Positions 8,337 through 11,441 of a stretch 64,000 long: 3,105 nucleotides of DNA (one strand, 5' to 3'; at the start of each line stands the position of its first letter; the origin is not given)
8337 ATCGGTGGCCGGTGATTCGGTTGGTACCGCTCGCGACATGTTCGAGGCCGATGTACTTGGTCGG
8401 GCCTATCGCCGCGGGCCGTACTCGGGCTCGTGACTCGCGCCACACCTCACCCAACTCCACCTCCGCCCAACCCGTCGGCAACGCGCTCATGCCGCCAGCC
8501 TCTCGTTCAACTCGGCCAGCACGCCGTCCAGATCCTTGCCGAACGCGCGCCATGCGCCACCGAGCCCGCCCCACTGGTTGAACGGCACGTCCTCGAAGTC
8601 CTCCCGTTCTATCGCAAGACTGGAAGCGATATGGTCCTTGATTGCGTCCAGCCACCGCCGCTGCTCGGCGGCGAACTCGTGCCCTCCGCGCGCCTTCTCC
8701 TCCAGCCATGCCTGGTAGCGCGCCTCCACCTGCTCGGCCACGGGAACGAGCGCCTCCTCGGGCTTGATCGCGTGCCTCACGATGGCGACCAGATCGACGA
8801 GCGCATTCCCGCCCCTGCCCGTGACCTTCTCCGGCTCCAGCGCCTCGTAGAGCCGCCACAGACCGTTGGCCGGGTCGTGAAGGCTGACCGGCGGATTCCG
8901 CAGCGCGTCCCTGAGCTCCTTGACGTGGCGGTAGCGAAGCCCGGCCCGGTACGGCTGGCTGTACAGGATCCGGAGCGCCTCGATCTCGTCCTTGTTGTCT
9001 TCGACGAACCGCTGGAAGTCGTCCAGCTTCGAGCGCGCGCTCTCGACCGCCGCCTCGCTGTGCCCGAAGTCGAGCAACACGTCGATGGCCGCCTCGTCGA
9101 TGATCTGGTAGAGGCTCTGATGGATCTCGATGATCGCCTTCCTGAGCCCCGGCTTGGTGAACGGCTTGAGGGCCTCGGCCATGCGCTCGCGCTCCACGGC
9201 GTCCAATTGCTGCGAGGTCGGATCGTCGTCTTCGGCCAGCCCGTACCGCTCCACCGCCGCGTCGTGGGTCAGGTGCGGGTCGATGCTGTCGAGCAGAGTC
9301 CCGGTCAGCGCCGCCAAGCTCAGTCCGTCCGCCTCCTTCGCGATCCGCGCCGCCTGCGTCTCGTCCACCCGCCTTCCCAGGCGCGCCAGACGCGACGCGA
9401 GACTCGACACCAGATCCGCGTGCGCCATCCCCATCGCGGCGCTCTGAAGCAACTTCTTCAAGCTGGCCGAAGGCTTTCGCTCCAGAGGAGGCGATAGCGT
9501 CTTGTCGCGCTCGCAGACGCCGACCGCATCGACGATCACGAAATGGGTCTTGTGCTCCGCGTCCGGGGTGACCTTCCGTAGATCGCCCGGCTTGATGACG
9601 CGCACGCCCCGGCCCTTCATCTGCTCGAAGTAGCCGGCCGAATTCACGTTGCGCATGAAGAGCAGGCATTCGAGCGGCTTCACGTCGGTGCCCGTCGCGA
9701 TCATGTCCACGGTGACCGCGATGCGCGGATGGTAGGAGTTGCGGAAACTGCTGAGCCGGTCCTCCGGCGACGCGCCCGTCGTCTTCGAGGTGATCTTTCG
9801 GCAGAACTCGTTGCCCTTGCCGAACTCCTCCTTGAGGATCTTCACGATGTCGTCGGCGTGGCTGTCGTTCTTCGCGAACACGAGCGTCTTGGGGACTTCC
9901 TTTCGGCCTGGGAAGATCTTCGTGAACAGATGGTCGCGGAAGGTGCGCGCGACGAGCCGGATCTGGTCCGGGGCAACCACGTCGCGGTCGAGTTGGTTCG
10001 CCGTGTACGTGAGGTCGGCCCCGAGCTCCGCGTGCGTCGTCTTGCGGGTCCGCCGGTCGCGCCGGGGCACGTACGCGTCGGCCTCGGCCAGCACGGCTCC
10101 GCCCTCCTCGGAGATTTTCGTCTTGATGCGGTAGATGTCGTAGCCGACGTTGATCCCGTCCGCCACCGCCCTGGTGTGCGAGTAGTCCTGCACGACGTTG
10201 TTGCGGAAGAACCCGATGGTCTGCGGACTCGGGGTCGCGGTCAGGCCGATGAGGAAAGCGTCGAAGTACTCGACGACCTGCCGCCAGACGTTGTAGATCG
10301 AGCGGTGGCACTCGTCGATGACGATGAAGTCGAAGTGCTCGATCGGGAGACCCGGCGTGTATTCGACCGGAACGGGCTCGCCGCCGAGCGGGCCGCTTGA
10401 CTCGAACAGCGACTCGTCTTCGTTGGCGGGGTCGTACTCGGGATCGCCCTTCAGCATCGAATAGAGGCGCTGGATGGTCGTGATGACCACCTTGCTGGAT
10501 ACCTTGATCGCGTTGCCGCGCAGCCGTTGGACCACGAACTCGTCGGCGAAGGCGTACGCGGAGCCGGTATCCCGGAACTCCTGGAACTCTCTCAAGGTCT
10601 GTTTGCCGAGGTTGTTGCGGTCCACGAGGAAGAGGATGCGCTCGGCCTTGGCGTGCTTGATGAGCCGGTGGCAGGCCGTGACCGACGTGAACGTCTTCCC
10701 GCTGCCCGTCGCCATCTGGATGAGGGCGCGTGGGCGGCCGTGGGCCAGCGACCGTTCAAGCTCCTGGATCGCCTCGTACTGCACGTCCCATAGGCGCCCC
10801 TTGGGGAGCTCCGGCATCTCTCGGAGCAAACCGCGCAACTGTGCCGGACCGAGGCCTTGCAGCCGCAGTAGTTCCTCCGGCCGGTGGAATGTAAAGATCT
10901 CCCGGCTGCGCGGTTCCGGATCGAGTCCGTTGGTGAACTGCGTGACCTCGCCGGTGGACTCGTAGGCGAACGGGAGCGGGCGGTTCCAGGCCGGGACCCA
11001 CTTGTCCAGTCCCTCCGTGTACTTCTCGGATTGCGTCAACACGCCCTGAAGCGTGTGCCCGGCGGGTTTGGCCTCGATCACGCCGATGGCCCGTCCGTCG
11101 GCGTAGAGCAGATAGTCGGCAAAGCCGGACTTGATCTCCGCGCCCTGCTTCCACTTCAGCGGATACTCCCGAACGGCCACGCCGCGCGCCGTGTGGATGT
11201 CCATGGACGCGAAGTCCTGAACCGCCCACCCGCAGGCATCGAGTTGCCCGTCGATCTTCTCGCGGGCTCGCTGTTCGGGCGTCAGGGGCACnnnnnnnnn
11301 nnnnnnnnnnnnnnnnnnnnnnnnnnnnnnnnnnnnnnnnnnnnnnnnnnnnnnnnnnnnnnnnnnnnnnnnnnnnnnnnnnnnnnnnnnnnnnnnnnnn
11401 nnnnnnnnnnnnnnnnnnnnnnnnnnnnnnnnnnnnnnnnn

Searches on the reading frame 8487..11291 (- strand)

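Call 9: search_protein_families(library=pfam, proteins=[window:8487-11291:-], max_evalue=0.001)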
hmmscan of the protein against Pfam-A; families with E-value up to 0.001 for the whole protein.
window:8487-11291:- (934 aa): 5 families
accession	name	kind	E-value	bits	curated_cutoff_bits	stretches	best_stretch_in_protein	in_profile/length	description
PF04851.21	ResIII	-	9e-38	130.2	22.5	1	167-355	4-163/164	Type III restriction enzyme, res subunit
PF08463.15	EcoEI_R_C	-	6.1e-35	121.2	24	1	756-932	4-162/163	EcoEI R protein C-terminal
PF18766.7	SWI2_SNF2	-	8.5e-22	78.3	26.7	1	171-383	2-187/221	SWI2/SNF2 ATPase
PF00270.35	DEAD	-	1.6e-13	51.1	26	1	169-357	2-162/167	DEAD/DEAH box helicase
PF00271.37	Helicase_C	-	1.5e-06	28.9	23.5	1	460-565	10-109/110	Helicase conserved C-terminal domain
